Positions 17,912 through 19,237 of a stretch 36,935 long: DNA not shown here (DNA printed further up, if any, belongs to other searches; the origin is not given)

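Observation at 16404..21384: Eight translationally coupled genes of unknown function between terminase and portal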

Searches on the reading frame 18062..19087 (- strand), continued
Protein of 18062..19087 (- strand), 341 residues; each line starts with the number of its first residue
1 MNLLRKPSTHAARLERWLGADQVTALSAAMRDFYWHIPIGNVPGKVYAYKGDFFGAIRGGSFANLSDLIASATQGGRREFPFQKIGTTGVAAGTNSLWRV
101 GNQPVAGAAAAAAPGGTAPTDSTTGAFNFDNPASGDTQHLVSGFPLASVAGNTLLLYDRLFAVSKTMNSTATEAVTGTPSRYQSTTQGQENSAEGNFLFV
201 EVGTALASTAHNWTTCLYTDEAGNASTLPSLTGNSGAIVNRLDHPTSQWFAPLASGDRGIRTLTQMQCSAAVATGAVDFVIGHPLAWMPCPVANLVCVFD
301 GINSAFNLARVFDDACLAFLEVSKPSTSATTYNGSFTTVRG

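Call 37: search_solved_structures(query=A1, max_evalue=10)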
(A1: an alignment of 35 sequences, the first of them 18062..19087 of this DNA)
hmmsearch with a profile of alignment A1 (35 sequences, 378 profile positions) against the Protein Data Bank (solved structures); distinct sequences matched with E-value up to 10: 8.
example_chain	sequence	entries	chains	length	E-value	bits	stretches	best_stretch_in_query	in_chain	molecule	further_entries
29ye_A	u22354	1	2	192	0.008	18.5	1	105-156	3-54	Ubiquinol-cytochrome c reductase iron-sulfur subunit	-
1zrt_E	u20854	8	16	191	0.044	16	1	105-148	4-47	Ubiquinol-cytochrome c reductase iron-sulfur subunit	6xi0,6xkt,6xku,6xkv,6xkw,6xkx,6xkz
29xz_A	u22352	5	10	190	0.047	16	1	105-148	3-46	Ubiquinol-cytochrome c reductase iron-sulfur subunit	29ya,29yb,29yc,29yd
5lsl_A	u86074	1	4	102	0.61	12.3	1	183-208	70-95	Protein HSH49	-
5gm6_e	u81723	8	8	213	1.7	10.8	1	183-208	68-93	Protein HSH49 | HSH49 isoform 1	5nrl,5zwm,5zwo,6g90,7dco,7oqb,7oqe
5lsb_A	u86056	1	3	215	1.8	10.8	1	183-208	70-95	Protein HSH49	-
9e78_XM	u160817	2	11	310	7.6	8.7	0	115-170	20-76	PACRGA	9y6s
8xi2_M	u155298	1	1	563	8.1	8.6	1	87-150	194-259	PPIase cyclophilin-type domain-containing protein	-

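Call 41: search_protein_families(library=phrogs, proteins=[L023:416-1894:+, L023:1879-3750:+, L023:8643-9428:+, L023:9440-10594:+, L024:1273-2535:+, L024:2539-4815:+, L024:8181-9011:+, L024:9018-10220:+, L034:2579-4069:+, L034:4069-6030:+], max_evalue=0.001)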
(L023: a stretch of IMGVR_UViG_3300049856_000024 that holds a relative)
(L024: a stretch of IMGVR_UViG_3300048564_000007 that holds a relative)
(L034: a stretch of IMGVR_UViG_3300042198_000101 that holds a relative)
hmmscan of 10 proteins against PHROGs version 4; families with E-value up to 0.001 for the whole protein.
L023:416-1894:+ (492 aa): 6 families
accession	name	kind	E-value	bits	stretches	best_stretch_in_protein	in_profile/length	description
phrog_38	-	head and packaging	5.7e-105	353.6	1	14-465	256-711/760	terminase large subunit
phrog_4758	-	head and packaging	4.7e-62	210.5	1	22-249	6-239/243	terminase large subunit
phrog_5573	-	head and packaging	5.9e-32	112.1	1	235-450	9-227/250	terminase large subunit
phrog_30251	-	head and packaging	6e-20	72.1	1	26-340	11-337/799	terminase large subunit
phrog_979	-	head and packaging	6.1e-10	39.4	1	284-483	409-624/642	terminase large subunit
phrog_12171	-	head and packaging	1.9e-07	32.2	1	397-451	35-89/110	terminase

L023:1879-3750:+ (623 aa): 3 families
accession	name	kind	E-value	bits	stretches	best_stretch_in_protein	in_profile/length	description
phrog_156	-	head and packaging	5.5e-81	273.9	1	15-586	3-613/681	portal protein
phrog_18470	-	head and packaging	2.8e-13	50.6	1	31-216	28-218/232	portal protein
phrog_32380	-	unknown function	1.4e-08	35.4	1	25-311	4-275/287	-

L023:8643-9428:+ (261 aa): 0 families

L023:9440-10594:+ (384 aa): 1 family
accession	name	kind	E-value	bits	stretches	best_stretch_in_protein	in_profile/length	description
phrog_334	-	head and packaging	3.5e-66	224.8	1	1-379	1-377/381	major head protein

L024:1273-2535:+ (420 aa): 5 families
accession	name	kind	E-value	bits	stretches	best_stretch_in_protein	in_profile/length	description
phrog_3717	-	head and packaging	8.8e-62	210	1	8-224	10-234/277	terminase large subunit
phrog_2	-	head and packaging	9e-40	138.1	1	10-396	267-588/807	terminase large subunit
phrog_2472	-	unknown function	1.3e-21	78.4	1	212-399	110-307/324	-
phrog_979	-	head and packaging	9.6e-05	22.2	1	16-157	161-307/642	terminase large subunit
phrog_8711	-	head and packaging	0.0007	20.6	0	17-83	21-88/89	terminase large subunit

L024:2539-4815:+ (758 aa): 2 families
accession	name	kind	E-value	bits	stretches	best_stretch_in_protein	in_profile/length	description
phrog_156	-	head and packaging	3.5e-141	472.9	1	4-691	3-673/681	portal protein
phrog_14911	-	unknown function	7e-37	128.3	1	23-391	17-398/404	-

L024:8181-9011:+ (276 aa): 2 families
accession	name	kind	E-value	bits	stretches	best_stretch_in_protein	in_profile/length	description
phrog_8865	-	head and packaging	2e-43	150.2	1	19-269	42-293/297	head scaffolding protein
phrog_648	-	head and packaging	1.5e-14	55.3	1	75-254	78-263/286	head scaffolding protein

L024:9018-10220:+ (400 aa): 1 family
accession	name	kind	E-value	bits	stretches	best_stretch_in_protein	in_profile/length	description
phrog_283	-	head and packaging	1.8e-59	203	1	1-397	1-381/385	major head protein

L034:2579-4069:+ (496 aa): 3 families
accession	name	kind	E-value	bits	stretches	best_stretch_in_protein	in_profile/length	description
phrog_145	-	head and packaging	3.8e-101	340.3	1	1-491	7-490/493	portal protein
phrog_2417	-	unknown function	2.5e-12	47.8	1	4-207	6-201/242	-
phrog_2469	-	unknown function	1.6e-07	32.3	1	336-464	6-134/142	-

L034:4069-6030:+ (653 aa): 13 families
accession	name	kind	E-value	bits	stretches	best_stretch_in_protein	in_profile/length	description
phrog_241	-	head and packaging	3.2e-96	324.9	1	1-531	10-557/679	head morphogenesis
phrog_21789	-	head and packaging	1.7e-51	176.1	2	8-262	9-264/1195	virion structural protein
phrog_595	-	head and packaging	2e-25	91.1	1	27-633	56-500/513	head maturation protease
phrog_6577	-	unknown function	7.3e-24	85.1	1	75-316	50-311/1066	-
phrog_115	-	head and packaging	1.9e-23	84.5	1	28-283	78-358/665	minor head protein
phrog_7625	-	head and packaging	2.3e-21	77.3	1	27-262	17-253/504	head morphogenesis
phrog_2841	-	head and packaging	1.4e-19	71.6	1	61-254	110-303/525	minor head protein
phrog_4728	-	head and packaging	1.4e-18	68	1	31-255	65-297/591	head morphogenesis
phrog_14819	-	unknown function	2.1e-10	41.6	1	267-316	29-78/91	-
phrog_19480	-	head and packaging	9.5e-08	31.7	1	30-253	515-732/737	head morphogenesis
phrog_1657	-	head and packaging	3.1e-06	27.7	1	23-257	30-298/337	head morphogenesis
phrog_3895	-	moron, auxiliary metabolic gene and host takeover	4.4e-05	24.4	1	550-647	240-333/340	ADP-ribosyltransferase exoenzyme toxin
phrog_19443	-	head and packaging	0.00039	20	1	145-265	165-292/579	minor head protein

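Call 44: search_protein_families(library=phrogs, proteins=[L020:9315-10001:+, L022:9554-9985:+, L019:8712-9116:+, L030:9544-9960:+, L027:9525-9992:+, L032:5020-5397:+, L033:9506-9958:+, L032:7983-8264:+, L034:12658-12933:+, L022:13414-13752:+], max_evalue=0.01)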
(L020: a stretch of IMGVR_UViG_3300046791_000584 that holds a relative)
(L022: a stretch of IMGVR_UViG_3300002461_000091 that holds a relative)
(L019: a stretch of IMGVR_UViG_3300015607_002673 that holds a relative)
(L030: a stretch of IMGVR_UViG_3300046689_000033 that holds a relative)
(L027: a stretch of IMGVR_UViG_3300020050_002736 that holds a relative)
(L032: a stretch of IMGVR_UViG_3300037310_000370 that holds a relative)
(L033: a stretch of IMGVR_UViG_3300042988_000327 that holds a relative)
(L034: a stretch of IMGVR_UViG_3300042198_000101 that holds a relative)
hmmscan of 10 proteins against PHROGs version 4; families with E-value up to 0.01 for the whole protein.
L020:9315-10001:+ (228 aa): 2 families
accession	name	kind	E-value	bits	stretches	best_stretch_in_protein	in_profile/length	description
phrog_240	-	head and packaging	1.9e-13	51.7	1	5-127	65-170/200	head protein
phrog_9370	-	tail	0.0075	16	1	133-206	274-342/460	tail fiber protein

L022:9554-9985:+ (143 aa): 1 family
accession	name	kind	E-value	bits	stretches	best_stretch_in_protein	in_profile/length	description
phrog_240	-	head and packaging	3.1e-16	60.8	1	18-141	78-186/200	head protein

L019:8712-9116:+ (134 aa): 1 family
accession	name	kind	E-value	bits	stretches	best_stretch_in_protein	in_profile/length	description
phrog_3758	-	head and packaging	5.9e-39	134.2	1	1-132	1-138/140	virion structural protein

L030:9544-9960:+ (138 aa): 1 family
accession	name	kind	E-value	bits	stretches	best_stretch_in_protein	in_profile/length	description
phrog_3758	-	head and packaging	4.5e-27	95.7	1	2-136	2-138/140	virion structural protein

L027:9525-9992:+ (155 aa): 1 family
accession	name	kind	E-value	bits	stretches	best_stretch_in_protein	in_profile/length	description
phrog_644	-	unknown function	1.2e-11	45.8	1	1-146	1-138/174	-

L032:5020-5397:+ (125 aa): 1 family
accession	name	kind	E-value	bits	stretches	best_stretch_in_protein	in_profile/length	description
phrog_240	-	head and packaging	1.7e-05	25.7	1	1-121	60-186/200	head protein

L033:9506-9958:+ (150 aa): 0 families

L032:7983-8264:+ (93 aa): 2 families
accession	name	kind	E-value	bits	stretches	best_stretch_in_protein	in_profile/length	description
phrog_4137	-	unknown function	7.7e-14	52.6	1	4-92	260-348/349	-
phrog_31364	-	unknown function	0.00026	21.6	1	6-83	54-130/265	-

L034:12658-12933:+ (91 aa): 2 families
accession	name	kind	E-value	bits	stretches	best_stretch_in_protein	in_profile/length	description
phrog_4137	-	unknown function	2.8e-17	63.9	1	1-90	257-348/349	-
phrog_31364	-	unknown function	3.3e-06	27.8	1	8-89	56-138/265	-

L022:13414-13752:+ (112 aa): 2 families
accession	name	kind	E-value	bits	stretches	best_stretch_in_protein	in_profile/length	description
phrog_1084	-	unknown function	1.4e-15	58.4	1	5-112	9-116/123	unknown function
phrog_10818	-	unknown function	0.00042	19.3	1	5-106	10-105/1496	-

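Call 45: search_protein_families(library=pfam, proteins=[L020:9315-10001:+, L022:9554-9985:+, L019:8712-9116:+, L030:9544-9960:+, L027:9525-9992:+, L032:5020-5397:+, L033:9506-9958:+, L032:7983-8264:+, L034:12658-12933:+, L022:13414-13752:+], max_evalue=0.01)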
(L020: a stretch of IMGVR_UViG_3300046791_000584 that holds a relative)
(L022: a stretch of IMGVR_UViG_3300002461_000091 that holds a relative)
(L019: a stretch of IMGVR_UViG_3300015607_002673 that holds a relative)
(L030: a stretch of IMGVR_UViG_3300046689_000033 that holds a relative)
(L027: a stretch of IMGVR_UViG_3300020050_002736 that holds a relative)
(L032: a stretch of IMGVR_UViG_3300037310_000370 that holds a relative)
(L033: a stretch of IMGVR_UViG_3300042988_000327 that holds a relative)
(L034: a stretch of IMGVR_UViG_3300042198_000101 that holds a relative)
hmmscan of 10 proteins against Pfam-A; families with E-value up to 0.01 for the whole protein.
L020:9315-10001:+ (228 aa): 1 family
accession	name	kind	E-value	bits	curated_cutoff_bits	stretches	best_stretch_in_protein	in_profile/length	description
PF23140.1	Gp80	-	2.8e-14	54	27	1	32-125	19-109/128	Podophage GP4 fiber I protein gp80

L022:9554-9985:+ (143 aa): 1 family
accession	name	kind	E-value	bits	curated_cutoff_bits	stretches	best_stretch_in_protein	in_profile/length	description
PF23140.1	Gp80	-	9.6e-16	58.7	27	1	24-138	14-124/128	Podophage GP4 fiber I protein gp80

L019:8712-9116:+ (134 aa): 0 families

L030:9544-9960:+ (138 aa): 0 families

L027:9525-9992:+ (155 aa): 0 families

L032:5020-5397:+ (125 aa): 1 family
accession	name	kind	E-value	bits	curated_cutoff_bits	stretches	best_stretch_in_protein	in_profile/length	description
PF23140.1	Gp80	-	0.00029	21.6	27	1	33-120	41-126/128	Podophage GP4 fiber I protein gp80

L033:9506-9958:+ (150 aa): 0 families

L032:7983-8264:+ (93 aa): 1 family
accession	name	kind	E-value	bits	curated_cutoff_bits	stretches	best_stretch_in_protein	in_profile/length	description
PF23148.1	Gp77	-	1e-22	80.9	27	1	8-88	1-83/84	Podophage GP4 fiber-tail adaptor protein gp77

L034:12658-12933:+ (91 aa): 1 family
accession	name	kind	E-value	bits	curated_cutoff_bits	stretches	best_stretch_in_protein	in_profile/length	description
PF23148.1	Gp77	-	5.8e-25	88.1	27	1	8-86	1-83/84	Podophage GP4 fiber-tail adaptor protein gp77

L022:13414-13752:+ (112 aa): 1 family
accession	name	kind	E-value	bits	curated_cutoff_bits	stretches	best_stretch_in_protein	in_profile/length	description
PF05688.17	BIg21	-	0.0062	17.5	27.4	1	11-96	1-72/109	Bacterial Immunoglobulin-like 21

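Call 47: search_dna_similar(query=L022:9554-9985:+, collection=phages, mode=protein, max_evalue=0.001, max_rows=40)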
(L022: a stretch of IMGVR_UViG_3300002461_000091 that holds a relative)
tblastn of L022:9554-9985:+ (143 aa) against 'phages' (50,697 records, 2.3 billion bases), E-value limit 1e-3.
Records with a match: 12; places in all: 12; records where one place covers at least 80% of the query: 8.
Best place of each record, by identity: 60-80% 6; <60% 6.
By first word of the organism name: Caudoviricetes 4; Microcystis 2; Pseudanabaena 2; Sphingobium 2; Citromicrobium 1; uncultured 1.
By host as written in the record: - 5; Microcystis aeruginosa 2; Sphingobium sp. IP1 2; Citromicrobium bathyomarinum JL1366 1; Pseudanabaena sp. 1; Pseudanabaena sp. KCZY-C8 1.
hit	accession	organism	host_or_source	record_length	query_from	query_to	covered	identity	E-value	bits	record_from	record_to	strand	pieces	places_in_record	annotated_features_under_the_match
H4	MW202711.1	Caudoviricetes sp.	Manatee Spring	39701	1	126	88%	69.8%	5e-30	118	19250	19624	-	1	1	hypothetical protein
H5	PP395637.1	Microcystis phage Mae-JY04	Microcystis aeruginosa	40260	1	126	88%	68.8%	1e-32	126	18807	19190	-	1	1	hypothetical protein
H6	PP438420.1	Microcystis phage Mae-JY28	Microcystis aeruginosa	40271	1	126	88%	68.8%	1e-32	126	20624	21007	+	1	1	hypothetical protein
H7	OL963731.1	Citromicrobium phage vB_CbaS-RXM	Citromicrobium bathyomarinum JL1366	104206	1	126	88%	65.9%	2e-25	105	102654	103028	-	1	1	hypothetical protein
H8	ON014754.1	Pseudanabaena phage Pam2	Pseudanabaena sp.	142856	1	126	88%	54.8%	3e-20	91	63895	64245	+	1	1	hypothetical protein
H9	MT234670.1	Pseudanabaena phage PA-SR01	Pseudanabaena sp. KCZY-C8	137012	1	126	88%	54.0%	6e-19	87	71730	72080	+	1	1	hypothetical protein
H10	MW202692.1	Caudoviricetes sp.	Manatee Spring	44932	1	126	88%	51.9%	3e-20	91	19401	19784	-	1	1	hypothetical protein (x2)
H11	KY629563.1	Sphingobium phage Lacusarx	Sphingobium sp. IP1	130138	1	88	62%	63.6%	1e-16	81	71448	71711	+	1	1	hypothetical protein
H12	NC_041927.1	Sphingobium phage Lacusarx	Sphingobium sp. IP1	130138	1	88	62%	63.6%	1e-16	81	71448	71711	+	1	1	head protein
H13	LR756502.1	uncultured phage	metagenomic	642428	1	126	88%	41.2%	4e-8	56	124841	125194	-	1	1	record has no annotation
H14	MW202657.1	Caudoviricetes sp.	Manatee Spring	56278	37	88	36%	51.9%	4e-9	59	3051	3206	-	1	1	hypothetical protein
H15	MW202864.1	Caudoviricetes sp.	Manatee Spring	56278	37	88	36%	51.9%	4e-9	59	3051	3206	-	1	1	hypothetical protein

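Call 51: search_dna_similar(query=L034:12658-12933:+, collection=phages, mode=protein, max_evalue=0.01, max_rows=60)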
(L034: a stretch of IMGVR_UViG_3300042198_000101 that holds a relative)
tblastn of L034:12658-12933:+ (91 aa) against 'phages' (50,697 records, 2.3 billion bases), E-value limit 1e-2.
Records with a match: 177; places in all: 177; records where one place covers at least 80% of the query: 176.
Best place of each record, by identity: <60% 177.
By first word of the organism name: Gordonia 75; Mycobacterium 53; Ralstonia 29; Rhodococcus 5; Microcystis 4; Burkholderia 4; Roseobacter 3; Sphingobium 2; Bradyrhizobium 1; Phage 1.
By host as written in the record: Gordonia terrae 3612 64; Mycobacterium smegmatis mc2 155 29; Mycobacterium smegmatis mc#155 14; Gordonia terrae NRRL B-16283 6; Ralstonia pseudosolanacearum 6; Gordonia terrae CAG3 5; Ralstonia pseudosolanacearum I-31 (MT043) 5; Ralstonia solanacearum 4; and 25 more.
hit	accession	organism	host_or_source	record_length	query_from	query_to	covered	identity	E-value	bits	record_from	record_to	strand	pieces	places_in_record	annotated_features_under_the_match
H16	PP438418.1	Microcystis phage Mwe-JY26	Microcystis wesenbergii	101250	5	91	96%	42.5%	2e-17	81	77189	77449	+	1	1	hypothetical protein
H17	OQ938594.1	Rhodococcus phage Jflix2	Rhodococcus equi NRRL B-16538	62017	1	91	100%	38.5%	1e-11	64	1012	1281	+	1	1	2: hypothetical protein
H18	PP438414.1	Microcystis phage Mae-JY22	Microcystis aeruginosa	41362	5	91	96%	40.0%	1e-12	67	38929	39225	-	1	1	hypothetical protein (x2)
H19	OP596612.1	Bradyrhizobium phage ppBdUSDA122-1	Bradyrhizobium diazoefficiens USDA 122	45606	5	90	95%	40.2%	2e-14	72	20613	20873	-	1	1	hypothetical protein (x2)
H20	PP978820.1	Rhodococcus phage Madraxi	Rhodococcus equi NRRL B-16538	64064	1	91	100%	37.4%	2e-11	64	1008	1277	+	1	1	2: hypothetical protein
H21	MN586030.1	Mycobacterium phage BobsGarage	Mycobacterium smegmatis mc#155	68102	8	91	92%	40.5%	2e-13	69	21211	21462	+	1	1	22: hypothetical protein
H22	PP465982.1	Mycobacterium phage MS810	Mycolicibacterium smegmatis MC2 155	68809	8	91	92%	40.5%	2e-13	69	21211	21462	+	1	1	hypothetical protein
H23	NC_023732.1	Mycobacterium phage Rumpelstiltskin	Mycobacterium smegmatis mc2 155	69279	8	91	92%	40.5%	2e-13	69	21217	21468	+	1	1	22: hypothetical protein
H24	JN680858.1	Mycobacterium phage Rumpelstiltskin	Mycobacterium smegmatis mc2 155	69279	8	91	92%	40.5%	2e-13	69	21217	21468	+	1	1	22: hypothetical protein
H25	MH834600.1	Mycobacterium phage BigCheese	Mycobacterium smegmatis mc2 155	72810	8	91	92%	40.5%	2e-13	69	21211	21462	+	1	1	22: hypothetical protein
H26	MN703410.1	Mycobacterium phage Itos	Mycobacterium smegmatis mc2 155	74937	8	91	92%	40.5%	2e-13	69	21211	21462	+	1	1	22: hypothetical protein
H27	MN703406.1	Mycobacterium phage Gabriela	Mycobacterium smegmatis mc2 155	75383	8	91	92%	40.5%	2e-13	69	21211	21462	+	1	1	22: hypothetical protein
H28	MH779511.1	Mycobacterium phage LilDestine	Mycobacterium smegmatis mc2 155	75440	8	91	92%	40.5%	2e-13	69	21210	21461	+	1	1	22: minor tail protein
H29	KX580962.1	Mycobacterium phage Wilder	Mycobacterium smegmatis mc#155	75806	8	91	92%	40.5%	2e-13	69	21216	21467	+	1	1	minor tail protein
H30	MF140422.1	Mycobacterium phage Nicholasp3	Mycobacterium smegmatis mc2 155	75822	8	91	92%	40.5%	2e-13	69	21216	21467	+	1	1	22: minor tail protein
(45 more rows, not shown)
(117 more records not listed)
